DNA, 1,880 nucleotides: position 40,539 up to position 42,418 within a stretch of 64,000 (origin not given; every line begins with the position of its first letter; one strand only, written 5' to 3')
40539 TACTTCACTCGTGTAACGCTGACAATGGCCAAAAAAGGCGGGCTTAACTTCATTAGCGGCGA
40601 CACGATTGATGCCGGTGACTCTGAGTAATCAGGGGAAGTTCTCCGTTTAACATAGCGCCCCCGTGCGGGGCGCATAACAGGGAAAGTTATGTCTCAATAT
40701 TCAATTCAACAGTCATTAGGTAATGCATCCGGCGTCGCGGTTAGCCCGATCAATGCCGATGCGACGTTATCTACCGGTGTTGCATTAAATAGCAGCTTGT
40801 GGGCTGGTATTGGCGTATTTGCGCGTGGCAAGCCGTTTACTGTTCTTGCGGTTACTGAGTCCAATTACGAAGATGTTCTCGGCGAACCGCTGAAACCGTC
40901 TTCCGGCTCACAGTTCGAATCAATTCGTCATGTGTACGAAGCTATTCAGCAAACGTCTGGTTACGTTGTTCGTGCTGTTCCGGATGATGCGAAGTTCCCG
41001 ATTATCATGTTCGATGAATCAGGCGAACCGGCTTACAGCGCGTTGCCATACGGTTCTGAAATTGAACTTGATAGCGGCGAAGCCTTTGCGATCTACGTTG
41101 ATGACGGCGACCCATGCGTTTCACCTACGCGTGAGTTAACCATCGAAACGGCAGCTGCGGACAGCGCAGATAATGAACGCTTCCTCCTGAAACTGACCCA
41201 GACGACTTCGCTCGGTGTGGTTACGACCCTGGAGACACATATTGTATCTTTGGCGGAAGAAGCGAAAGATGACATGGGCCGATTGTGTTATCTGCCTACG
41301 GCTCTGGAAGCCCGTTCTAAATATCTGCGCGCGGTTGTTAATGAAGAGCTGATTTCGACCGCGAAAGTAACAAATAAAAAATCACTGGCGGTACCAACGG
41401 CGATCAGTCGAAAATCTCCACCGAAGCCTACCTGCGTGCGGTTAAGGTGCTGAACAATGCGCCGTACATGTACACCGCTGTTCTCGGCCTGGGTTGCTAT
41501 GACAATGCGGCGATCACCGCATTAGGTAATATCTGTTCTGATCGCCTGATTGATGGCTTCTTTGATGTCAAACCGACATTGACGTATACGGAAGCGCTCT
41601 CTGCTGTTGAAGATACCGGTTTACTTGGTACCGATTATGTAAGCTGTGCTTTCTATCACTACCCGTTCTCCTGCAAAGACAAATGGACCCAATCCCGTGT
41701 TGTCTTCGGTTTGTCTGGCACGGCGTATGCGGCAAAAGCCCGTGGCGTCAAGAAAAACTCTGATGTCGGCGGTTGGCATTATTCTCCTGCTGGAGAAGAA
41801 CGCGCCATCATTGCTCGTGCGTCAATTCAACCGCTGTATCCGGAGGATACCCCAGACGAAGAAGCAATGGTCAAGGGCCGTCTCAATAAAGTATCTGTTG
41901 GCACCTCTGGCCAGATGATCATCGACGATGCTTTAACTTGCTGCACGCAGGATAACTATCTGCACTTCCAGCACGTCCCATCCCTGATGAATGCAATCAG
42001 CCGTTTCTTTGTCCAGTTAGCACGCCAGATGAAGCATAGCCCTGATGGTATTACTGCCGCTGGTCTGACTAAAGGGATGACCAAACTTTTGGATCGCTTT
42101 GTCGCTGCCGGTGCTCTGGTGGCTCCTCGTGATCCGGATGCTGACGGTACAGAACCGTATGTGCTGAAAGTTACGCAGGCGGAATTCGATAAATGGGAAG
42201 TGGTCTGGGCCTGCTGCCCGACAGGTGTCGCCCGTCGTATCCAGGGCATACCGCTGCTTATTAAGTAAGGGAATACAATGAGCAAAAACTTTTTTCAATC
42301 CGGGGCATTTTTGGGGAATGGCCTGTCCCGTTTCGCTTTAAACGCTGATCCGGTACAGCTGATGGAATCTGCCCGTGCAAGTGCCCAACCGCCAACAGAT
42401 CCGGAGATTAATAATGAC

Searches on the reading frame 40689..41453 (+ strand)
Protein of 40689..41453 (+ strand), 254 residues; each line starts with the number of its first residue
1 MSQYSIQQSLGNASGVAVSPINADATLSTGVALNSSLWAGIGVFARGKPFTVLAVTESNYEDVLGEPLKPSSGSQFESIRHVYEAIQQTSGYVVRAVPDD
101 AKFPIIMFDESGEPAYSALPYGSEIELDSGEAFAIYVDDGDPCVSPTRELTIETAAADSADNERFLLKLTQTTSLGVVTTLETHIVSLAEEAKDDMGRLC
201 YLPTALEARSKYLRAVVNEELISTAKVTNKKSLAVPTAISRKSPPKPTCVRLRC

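Call 26: find_encoding_contigs(protein=window:40689-41453:+, flank=3000, max_places=10)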
Protein window:40689-41453:+ (254 aa): 2 contigs read that carry it; 1 place shown.
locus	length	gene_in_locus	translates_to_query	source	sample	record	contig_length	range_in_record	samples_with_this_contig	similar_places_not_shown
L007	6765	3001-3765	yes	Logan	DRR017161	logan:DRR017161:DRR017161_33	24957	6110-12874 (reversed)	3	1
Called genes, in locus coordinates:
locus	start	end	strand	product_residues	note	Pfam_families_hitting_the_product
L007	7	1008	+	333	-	PF08775:ParB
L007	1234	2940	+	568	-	-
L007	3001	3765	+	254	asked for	-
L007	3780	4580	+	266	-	-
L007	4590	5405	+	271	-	-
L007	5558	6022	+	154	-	-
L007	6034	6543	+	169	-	-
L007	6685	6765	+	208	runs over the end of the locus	-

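Call 30: list_cluster_members(proteins=[window:40689-41450:+, window:12582-13322:-])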
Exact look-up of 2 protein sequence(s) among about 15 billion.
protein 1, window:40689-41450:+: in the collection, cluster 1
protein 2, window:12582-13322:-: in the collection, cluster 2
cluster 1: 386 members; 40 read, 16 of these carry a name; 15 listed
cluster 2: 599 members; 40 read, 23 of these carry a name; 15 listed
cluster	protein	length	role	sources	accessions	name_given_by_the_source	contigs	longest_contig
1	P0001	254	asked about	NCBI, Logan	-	-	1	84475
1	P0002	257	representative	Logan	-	-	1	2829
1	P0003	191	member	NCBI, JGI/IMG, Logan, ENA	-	hypothetical protein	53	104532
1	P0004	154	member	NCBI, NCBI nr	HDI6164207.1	TPA: hypothetical protein PN993_005091, partial [Escherichia coli] | hypothetical protein [Escherichia coli]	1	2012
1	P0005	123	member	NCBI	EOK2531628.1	hypothetical protein ACJY8W_005158, partial [Escherichia coli]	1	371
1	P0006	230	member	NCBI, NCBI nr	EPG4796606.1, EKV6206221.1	hypothetical protein PIV65_004798, partial [Escherichia coli] | hypothetical protein [Escherichia coli]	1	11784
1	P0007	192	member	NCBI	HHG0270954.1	TPA: hypothetical protein ACPTPD_005790, partial [Escherichia coli]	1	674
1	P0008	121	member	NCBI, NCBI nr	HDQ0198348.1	TPA: hypothetical protein P7R18_004992, partial [Escherichia coli] | hypothetical protein [Escherichia coli]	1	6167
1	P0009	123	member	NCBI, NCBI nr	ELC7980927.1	hypothetical protein RJQ49_004977, partial [Escherichia coli] | hypothetical protein [Escherichia coli]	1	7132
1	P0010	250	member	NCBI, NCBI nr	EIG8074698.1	hypothetical protein DX679_004770, partial [Escherichia coli] | hypothetical protein [Escherichia coli]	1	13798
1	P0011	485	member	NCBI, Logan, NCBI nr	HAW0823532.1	TPA: hypothetical protein JLK37_004238 [Escherichia coli] | hypothetical protein [Escherichia coli]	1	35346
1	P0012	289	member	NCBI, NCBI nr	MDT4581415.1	hypothetical protein RPF21_22800, partial [Escherichia coli] | hypothetical protein [Escherichia coli]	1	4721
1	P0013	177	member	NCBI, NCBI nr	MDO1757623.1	hypothetical protein Q2347_27135, partial [Escherichia coli] | hypothetical protein [Escherichia coli]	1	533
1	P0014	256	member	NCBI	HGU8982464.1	TPA: hypothetical protein ACNBPA_005541, partial [Escherichia coli]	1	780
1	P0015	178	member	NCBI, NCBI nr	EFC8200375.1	hypothetical protein CRV52_005467, partial [Escherichia coli] | hypothetical protein [Escherichia coli]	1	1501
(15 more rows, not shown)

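Call 36: search_protein_families(library=pfam, proteins=[window:40689-41450:+], max_evalue=0.01)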
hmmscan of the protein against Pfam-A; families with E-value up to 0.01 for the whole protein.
window:40689-41450:+ (254 aa): 0 families

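Call 37: search_protein_families(library=phrogs, proteins=[window:40689-41450:+], max_evalue=0.001)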
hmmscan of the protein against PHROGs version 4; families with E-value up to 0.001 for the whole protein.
window:40689-41450:+ (254 aa): 1 family
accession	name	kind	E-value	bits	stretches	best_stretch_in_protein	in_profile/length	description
phrog_1036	-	tail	1.1e-89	303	1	2-231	1-218/531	tail sheath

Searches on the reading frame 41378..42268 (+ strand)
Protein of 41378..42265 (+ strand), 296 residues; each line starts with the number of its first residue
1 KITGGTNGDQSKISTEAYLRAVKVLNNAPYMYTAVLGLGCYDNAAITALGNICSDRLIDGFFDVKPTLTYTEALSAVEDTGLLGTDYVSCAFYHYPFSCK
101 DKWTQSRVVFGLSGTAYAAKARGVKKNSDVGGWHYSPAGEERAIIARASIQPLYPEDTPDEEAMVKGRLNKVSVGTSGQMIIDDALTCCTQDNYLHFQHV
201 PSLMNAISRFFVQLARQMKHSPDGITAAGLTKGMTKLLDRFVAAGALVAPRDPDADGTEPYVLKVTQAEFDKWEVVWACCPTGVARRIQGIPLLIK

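Call 36: search_protein_families(library=pfam, proteins=[window:41378-42265:+], max_evalue=0.01)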
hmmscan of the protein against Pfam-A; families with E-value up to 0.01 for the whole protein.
window:41378-42265:+ (296 aa): 0 families

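Call 37: search_protein_families(library=phrogs, proteins=[window:41378-42265:+], max_evalue=0.001)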
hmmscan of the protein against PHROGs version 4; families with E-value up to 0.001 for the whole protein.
window:41378-42265:+ (296 aa): 1 family
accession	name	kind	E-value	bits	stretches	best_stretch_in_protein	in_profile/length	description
phrog_1036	-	tail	1.9e-133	447.4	1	5-296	224-531/531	tail sheath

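Call 52: search_solved_structures(query=window:41378-42265:+, max_evalue=0.001, show_alignments=1)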
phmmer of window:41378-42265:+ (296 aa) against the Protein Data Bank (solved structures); distinct sequences matched with E-value up to 0.001: 1.
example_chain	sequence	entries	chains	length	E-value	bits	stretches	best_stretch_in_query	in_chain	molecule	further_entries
8jaj_a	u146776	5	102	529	1.1e-196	655.2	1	2-296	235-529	Gp22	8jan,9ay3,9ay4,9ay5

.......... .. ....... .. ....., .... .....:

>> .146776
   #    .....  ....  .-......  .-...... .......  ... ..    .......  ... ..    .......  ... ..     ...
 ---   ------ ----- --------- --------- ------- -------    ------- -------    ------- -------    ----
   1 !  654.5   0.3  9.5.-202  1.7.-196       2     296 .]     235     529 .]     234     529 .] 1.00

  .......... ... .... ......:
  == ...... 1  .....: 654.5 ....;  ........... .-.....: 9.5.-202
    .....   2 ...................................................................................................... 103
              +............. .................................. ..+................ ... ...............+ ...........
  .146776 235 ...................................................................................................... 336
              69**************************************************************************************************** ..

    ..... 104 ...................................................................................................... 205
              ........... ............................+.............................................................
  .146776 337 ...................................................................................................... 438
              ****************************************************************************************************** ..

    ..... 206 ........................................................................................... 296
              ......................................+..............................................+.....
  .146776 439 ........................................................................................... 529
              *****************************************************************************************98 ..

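Call 60: find_encoding_contigs(protein=window:41468-42268:+, flank=2000, max_places=10)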
Protein window:41468-42268:+ (266 aa): 2 contigs read that carry it; 1 place shown.
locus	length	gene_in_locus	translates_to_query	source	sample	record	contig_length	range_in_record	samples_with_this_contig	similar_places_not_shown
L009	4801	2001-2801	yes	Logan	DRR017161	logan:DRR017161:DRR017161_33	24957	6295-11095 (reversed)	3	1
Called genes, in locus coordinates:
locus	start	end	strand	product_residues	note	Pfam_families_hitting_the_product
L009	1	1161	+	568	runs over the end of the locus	-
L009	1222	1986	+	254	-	-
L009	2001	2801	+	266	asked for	-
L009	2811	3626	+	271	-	-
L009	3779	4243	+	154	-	-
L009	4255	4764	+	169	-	-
